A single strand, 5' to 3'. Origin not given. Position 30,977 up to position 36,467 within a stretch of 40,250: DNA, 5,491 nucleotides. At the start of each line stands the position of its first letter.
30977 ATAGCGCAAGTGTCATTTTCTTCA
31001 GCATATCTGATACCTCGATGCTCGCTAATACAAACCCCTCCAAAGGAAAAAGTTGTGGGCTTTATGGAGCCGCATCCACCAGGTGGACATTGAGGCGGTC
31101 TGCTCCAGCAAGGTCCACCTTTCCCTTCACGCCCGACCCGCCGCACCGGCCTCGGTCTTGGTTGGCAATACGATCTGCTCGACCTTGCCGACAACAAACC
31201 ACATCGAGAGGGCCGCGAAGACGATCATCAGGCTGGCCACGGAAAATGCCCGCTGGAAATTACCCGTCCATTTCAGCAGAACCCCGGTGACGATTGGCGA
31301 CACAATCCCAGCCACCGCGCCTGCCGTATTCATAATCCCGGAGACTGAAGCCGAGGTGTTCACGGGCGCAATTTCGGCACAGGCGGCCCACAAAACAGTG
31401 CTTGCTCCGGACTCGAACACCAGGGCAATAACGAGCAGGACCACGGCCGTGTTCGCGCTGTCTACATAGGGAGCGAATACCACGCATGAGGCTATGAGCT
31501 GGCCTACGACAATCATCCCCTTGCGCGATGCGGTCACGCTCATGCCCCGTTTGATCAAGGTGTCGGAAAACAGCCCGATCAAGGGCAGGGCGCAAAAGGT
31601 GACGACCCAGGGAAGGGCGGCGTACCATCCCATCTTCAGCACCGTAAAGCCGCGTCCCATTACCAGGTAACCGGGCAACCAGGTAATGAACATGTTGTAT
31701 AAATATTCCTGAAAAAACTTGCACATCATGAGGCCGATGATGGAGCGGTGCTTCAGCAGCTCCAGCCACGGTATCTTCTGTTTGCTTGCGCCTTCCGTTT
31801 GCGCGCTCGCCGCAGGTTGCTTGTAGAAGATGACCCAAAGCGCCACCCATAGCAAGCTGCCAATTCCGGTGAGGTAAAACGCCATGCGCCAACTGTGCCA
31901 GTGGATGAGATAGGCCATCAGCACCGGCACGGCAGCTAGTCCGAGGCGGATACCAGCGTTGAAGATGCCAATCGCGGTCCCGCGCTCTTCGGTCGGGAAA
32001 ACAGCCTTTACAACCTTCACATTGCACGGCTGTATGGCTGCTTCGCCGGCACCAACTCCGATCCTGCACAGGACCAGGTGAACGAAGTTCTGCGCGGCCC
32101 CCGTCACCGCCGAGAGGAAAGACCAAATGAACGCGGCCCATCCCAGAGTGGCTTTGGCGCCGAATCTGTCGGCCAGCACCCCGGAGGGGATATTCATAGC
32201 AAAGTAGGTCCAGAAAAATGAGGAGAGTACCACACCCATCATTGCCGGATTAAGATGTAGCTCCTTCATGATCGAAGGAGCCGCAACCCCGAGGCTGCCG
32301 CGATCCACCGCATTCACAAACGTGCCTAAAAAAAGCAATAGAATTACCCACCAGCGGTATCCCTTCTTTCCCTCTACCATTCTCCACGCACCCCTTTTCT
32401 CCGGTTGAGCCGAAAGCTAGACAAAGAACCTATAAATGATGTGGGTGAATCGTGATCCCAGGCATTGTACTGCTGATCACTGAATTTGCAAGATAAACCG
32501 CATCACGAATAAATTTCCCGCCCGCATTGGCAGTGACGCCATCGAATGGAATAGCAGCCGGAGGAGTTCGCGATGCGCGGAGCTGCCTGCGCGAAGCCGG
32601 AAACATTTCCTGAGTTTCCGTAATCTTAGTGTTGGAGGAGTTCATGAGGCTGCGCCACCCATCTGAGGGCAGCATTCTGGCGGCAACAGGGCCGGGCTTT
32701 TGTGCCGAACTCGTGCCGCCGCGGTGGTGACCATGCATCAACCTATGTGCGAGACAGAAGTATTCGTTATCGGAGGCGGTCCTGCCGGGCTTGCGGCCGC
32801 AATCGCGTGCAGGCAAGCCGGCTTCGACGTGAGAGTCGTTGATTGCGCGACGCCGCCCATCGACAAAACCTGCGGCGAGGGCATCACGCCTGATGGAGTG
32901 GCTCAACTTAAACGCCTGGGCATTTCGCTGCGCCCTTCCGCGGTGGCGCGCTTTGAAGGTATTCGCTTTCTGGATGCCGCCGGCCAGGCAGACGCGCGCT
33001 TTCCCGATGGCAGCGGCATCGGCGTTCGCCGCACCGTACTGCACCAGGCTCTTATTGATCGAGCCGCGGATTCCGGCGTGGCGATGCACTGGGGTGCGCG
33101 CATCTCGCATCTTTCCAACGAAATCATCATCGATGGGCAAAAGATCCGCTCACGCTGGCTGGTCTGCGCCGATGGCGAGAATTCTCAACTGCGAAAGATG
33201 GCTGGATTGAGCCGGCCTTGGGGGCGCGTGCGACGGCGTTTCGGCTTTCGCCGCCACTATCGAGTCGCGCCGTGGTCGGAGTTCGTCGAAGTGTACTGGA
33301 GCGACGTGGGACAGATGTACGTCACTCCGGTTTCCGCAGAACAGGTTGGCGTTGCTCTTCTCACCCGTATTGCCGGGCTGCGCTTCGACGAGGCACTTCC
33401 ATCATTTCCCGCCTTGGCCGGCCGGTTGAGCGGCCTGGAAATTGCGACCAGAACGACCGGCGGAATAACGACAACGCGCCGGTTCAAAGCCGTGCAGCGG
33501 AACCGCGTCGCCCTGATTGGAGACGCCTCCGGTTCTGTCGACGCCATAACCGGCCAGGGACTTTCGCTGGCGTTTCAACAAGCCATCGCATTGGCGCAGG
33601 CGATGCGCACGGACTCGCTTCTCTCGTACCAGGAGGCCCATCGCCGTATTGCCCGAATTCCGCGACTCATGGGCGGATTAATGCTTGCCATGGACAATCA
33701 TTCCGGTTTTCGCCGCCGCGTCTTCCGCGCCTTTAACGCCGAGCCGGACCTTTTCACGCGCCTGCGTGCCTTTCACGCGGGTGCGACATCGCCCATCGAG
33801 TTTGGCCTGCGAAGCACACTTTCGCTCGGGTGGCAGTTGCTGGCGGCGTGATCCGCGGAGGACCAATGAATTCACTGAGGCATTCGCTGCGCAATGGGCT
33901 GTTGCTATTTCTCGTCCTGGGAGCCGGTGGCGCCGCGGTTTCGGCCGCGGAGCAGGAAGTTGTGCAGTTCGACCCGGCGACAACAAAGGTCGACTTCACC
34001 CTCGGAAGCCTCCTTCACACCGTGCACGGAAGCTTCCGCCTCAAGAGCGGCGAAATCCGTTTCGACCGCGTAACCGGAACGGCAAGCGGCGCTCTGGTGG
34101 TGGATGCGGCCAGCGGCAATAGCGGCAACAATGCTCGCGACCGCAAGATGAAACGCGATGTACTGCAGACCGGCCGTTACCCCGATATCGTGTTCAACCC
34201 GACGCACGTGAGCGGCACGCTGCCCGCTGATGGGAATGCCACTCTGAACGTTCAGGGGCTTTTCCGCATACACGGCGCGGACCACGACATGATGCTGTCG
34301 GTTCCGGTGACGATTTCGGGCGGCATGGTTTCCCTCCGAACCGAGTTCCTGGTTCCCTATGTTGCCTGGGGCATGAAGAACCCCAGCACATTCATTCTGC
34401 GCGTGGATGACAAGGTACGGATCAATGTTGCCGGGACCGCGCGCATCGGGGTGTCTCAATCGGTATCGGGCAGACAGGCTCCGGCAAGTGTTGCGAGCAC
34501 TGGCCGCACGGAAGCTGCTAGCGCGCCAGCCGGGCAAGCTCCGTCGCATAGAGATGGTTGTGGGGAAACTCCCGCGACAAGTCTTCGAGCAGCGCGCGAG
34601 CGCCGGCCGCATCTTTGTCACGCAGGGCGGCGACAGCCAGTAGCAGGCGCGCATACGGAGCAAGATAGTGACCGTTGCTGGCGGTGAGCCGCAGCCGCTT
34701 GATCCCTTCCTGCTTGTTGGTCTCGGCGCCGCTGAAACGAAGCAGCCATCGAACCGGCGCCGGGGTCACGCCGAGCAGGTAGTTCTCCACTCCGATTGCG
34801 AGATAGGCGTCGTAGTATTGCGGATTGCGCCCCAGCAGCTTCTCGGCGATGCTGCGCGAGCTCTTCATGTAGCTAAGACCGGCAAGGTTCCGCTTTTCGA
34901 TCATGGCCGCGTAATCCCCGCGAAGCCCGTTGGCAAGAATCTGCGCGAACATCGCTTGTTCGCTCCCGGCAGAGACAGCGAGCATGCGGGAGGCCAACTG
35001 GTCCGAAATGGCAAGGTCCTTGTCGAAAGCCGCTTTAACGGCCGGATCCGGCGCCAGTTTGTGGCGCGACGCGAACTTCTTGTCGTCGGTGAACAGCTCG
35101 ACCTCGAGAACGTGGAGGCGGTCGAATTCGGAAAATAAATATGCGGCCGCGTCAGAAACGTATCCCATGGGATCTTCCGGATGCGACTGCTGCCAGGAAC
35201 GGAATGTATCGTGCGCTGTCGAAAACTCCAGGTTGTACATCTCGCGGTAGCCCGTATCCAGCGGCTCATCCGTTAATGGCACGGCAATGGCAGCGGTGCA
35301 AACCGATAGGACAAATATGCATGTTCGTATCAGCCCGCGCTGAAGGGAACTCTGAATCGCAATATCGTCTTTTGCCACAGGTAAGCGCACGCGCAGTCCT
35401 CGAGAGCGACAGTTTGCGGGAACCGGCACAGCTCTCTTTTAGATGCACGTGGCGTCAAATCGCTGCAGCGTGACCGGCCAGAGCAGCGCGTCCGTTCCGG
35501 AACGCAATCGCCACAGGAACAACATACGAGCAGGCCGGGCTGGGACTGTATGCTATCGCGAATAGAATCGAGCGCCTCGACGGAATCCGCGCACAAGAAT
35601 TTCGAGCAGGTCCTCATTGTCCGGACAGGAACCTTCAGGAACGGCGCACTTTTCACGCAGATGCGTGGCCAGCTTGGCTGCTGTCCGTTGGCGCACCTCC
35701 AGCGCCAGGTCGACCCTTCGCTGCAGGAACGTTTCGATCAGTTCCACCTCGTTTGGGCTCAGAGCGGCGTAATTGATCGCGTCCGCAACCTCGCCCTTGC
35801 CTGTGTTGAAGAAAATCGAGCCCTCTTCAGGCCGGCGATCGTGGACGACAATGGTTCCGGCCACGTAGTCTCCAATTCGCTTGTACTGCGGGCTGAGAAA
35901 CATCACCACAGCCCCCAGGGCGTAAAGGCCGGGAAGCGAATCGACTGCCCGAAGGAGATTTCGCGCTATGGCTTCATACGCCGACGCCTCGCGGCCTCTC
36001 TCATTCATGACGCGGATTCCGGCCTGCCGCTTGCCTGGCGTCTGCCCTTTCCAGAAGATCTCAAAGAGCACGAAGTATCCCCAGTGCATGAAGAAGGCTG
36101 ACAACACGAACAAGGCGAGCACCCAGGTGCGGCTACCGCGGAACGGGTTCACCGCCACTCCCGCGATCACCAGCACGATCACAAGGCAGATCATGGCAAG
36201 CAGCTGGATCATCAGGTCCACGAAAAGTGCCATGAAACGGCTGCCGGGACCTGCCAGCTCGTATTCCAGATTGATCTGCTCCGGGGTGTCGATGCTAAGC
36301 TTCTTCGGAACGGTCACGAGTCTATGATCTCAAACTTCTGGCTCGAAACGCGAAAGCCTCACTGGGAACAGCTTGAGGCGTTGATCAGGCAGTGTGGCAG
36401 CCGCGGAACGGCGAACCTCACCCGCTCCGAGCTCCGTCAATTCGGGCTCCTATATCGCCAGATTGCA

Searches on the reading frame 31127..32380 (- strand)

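Call 46: search_protein_families(library=pfam, proteins=[window:31127-32380:-], max_evalue=0.001)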
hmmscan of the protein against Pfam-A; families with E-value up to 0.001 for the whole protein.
window:31127-32380:- (417 aa): 2 families
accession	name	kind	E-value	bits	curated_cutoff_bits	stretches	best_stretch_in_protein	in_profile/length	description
PF07690.21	MFS_1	-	1.1e-59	202.5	33.4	2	16-362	1-347/347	Major Facilitator Superfamily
PF00083.30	Sugar_tr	-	1.7e-08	34.3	22.3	1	196-397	233-438/452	Sugar (and other) transporter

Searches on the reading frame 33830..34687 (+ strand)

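Call 46: search_protein_families(library=pfam, proteins=[window:33830-34687:+], max_evalue=0.001)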
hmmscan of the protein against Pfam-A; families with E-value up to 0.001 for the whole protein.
window:33830-34687:+ (285 aa): 1 family
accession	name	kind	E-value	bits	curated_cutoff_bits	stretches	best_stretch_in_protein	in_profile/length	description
PF04264.18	YceI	-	2.9e-20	73.6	23.7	1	47-202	3-148/150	YceI-like domain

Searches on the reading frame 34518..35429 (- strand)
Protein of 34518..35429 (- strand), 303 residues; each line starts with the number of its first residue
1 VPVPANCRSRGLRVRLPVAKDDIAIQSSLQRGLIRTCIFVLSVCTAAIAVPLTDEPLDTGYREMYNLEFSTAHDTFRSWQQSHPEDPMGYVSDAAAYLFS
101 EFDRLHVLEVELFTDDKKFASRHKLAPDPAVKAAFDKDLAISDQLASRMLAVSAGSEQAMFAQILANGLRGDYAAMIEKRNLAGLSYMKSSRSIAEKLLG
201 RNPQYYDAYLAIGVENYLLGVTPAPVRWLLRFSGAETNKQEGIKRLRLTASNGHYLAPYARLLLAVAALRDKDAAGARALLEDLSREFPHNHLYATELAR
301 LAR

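Call 46: search_protein_families(library=pfam, proteins=[window:34518-35429:-], max_evalue=0.001)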
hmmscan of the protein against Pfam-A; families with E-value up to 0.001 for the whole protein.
window:34518-35429:- (303 aa): 2 families
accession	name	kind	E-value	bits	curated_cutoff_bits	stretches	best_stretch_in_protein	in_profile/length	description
PF13432.12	TPR_16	-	2.1e-05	25.3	32.7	0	247-291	22-64/65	Tetratricopeptide repeat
PF14559.12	TPR_19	-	0.00027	21.6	25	0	258-301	25-68/68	Tetratricopeptide repeat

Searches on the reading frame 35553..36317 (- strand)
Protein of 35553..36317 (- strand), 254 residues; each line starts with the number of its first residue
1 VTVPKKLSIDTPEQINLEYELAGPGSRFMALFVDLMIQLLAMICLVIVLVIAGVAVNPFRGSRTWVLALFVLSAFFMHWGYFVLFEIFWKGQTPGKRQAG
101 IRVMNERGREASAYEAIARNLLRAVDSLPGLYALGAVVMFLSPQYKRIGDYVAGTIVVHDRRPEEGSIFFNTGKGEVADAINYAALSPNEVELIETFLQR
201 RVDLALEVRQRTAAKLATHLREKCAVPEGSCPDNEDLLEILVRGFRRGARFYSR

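Call 46: search_protein_families(library=pfam, proteins=[window:35553-36317:-], max_evalue=0.001)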
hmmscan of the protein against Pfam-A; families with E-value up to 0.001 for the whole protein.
window:35553-36317:- (254 aa): 1 family
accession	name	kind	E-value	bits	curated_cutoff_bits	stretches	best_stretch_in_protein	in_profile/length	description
PF06271.18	RDD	-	1.1e-19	71.5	24.1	1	21-154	1-137/137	RDD family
